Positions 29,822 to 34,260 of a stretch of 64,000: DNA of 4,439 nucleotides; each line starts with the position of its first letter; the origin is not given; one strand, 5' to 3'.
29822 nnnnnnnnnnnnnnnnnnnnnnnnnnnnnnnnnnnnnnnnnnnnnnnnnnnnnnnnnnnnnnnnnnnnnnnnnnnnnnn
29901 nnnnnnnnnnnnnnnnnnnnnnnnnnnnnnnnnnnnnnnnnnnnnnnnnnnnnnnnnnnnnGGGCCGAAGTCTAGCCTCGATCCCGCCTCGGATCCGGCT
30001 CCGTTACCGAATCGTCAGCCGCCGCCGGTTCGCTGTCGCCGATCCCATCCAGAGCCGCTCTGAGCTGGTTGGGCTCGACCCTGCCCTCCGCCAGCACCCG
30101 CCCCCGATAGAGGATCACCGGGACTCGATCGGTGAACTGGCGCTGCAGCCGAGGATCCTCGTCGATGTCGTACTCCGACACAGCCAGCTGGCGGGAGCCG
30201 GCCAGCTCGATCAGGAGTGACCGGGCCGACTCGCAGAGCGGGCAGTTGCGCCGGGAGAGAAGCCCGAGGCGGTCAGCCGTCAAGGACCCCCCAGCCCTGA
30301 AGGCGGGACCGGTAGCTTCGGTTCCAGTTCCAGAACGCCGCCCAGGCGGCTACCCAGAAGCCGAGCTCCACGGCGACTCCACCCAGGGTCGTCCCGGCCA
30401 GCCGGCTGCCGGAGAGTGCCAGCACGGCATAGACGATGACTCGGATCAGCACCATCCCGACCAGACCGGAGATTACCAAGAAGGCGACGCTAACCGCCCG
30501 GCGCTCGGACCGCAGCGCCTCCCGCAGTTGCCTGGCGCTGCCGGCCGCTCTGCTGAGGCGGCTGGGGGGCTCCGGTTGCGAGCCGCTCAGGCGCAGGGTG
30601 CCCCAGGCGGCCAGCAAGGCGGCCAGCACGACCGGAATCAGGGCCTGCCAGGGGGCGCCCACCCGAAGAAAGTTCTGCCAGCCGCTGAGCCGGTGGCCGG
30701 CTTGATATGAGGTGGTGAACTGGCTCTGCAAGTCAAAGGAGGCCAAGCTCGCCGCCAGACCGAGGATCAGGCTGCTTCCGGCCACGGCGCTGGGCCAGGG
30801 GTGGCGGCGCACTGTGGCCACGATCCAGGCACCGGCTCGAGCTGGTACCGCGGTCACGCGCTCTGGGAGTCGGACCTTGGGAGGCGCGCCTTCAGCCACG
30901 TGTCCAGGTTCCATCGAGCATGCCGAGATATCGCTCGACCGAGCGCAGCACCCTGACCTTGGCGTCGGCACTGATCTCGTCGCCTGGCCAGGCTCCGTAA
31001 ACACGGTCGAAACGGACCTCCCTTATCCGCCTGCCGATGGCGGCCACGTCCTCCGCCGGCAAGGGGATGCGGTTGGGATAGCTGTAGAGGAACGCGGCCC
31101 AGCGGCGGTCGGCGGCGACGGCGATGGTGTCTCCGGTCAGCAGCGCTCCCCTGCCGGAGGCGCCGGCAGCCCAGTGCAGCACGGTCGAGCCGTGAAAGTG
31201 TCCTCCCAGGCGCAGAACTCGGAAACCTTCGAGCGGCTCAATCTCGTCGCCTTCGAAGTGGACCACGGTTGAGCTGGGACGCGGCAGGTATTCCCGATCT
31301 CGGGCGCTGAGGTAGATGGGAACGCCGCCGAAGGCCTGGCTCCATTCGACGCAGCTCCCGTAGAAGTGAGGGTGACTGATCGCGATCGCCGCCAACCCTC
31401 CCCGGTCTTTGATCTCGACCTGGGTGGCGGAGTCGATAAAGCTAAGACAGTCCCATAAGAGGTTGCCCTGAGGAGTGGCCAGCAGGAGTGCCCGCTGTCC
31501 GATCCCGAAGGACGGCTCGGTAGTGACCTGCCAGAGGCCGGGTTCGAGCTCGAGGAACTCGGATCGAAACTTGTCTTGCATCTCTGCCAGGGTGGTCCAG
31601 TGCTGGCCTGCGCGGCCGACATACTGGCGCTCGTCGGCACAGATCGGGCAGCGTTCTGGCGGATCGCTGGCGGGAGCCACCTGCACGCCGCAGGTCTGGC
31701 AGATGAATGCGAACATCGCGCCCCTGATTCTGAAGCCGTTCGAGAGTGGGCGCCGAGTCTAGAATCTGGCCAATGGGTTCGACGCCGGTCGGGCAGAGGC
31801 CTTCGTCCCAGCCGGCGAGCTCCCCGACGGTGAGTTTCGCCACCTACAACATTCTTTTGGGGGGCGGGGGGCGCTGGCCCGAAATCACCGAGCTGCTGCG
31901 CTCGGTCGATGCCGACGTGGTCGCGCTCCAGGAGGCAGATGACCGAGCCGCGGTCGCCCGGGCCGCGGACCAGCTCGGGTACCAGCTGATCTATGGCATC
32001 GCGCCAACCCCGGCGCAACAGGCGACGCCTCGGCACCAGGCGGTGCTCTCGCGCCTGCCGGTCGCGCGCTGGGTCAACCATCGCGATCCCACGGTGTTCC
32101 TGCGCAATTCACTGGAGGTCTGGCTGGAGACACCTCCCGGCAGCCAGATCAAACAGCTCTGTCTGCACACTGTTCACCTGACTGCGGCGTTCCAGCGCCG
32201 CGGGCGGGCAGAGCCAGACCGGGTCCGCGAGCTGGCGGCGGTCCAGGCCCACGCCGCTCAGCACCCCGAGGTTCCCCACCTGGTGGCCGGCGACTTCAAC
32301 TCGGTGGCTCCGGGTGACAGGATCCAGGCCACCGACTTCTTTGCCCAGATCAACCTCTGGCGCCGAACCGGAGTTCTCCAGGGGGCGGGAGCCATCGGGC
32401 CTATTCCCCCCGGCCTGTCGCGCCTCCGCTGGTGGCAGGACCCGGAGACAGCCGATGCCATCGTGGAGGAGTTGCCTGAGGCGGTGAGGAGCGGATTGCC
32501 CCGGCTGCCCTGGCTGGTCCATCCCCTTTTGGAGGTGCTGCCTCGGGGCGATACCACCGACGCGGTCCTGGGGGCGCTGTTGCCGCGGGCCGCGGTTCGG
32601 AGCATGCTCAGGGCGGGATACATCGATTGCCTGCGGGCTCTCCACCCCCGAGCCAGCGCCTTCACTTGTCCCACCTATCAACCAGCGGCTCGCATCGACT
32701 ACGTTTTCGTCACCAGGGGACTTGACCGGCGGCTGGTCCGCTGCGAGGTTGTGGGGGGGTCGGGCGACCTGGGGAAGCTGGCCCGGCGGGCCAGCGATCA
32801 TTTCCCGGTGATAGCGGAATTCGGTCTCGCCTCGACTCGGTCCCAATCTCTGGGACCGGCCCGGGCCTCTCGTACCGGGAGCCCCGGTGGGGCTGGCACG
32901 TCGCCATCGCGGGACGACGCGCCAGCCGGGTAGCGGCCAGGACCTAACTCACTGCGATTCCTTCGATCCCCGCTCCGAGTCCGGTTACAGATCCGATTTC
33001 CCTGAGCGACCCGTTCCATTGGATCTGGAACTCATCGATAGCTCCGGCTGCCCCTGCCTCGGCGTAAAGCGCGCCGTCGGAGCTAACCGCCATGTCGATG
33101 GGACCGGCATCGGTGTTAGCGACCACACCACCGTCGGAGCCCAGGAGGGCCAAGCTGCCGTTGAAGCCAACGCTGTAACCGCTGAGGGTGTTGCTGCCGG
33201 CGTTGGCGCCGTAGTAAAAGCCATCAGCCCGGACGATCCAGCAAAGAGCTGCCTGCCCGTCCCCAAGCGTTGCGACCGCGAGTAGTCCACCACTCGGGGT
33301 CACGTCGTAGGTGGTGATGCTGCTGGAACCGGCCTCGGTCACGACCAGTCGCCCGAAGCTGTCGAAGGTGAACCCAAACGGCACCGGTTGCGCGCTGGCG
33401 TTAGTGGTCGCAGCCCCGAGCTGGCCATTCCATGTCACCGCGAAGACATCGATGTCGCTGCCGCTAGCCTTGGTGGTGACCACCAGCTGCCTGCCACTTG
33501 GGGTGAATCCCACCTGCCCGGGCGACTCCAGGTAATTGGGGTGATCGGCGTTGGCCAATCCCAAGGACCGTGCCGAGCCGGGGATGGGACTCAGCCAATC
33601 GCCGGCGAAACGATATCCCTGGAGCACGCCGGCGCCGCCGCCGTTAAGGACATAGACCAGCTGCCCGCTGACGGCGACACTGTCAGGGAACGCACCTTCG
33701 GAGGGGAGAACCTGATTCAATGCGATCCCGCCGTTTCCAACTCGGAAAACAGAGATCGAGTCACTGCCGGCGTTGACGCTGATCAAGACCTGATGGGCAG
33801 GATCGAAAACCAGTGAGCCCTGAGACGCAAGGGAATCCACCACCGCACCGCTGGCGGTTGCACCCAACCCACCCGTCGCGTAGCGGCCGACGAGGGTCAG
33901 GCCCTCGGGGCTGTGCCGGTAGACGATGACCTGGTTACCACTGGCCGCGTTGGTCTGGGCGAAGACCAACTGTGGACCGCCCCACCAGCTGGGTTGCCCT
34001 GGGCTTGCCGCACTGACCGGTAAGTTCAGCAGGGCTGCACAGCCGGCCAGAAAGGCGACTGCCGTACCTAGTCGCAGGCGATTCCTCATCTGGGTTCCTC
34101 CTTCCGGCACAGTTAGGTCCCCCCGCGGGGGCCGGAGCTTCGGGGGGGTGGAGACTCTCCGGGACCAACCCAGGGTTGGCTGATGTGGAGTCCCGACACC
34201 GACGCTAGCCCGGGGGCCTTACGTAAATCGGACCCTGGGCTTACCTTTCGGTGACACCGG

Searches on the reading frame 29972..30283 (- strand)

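Call 28: search_protein_families(library=pfam, proteins=[window:29972-30283:-], max_evalue=0.00001)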
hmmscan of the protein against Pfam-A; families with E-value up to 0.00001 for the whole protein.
window:29972-30283:- (103 aa): 1 family
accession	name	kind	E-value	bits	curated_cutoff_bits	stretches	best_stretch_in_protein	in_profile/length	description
PF05768.20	Glrx-like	-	2.6e-14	53.8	26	1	6-78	2-76/77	Glutaredoxin-like domain (DUF836)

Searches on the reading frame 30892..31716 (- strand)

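Call 29: search_protein_families(library=pfam, proteins=[window:30892-31716:-], max_evalue=0.0001)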
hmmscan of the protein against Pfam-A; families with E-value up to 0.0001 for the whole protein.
window:30892-31716:- (274 aa): 1 family
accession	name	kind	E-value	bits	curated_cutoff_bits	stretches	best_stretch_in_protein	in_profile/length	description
PF00753.33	Lactamase_B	-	2.2e-05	24.9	22.7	1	76-232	8-185/196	Metallo-beta-lactamase superfamily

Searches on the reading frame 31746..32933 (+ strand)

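Call 29: search_protein_families(library=pfam, proteins=[window:31746-32933:+], max_evalue=0.0001)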
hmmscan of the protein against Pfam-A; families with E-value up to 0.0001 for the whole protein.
window:31746-32933:+ (395 aa): 1 family
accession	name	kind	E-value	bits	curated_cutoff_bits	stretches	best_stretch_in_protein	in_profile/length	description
PF03372.29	Exo_endo_phos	-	1.2e-16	61.5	24.5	1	32-352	1-225/225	Endonuclease/Exonuclease/phosphatase family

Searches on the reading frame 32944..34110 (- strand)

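Call 29: search_protein_families(library=pfam, proteins=[window:32944-34110:-], max_evalue=0.0001)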
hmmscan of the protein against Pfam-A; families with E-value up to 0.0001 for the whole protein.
window:32944-34110:- (388 aa): 1 family
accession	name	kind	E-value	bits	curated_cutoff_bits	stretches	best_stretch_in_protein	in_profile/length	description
PF10282.15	Lactonase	-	4.1e-09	36.5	21.7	0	196-278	245-328/344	Lactonase, 7-bladed beta-propeller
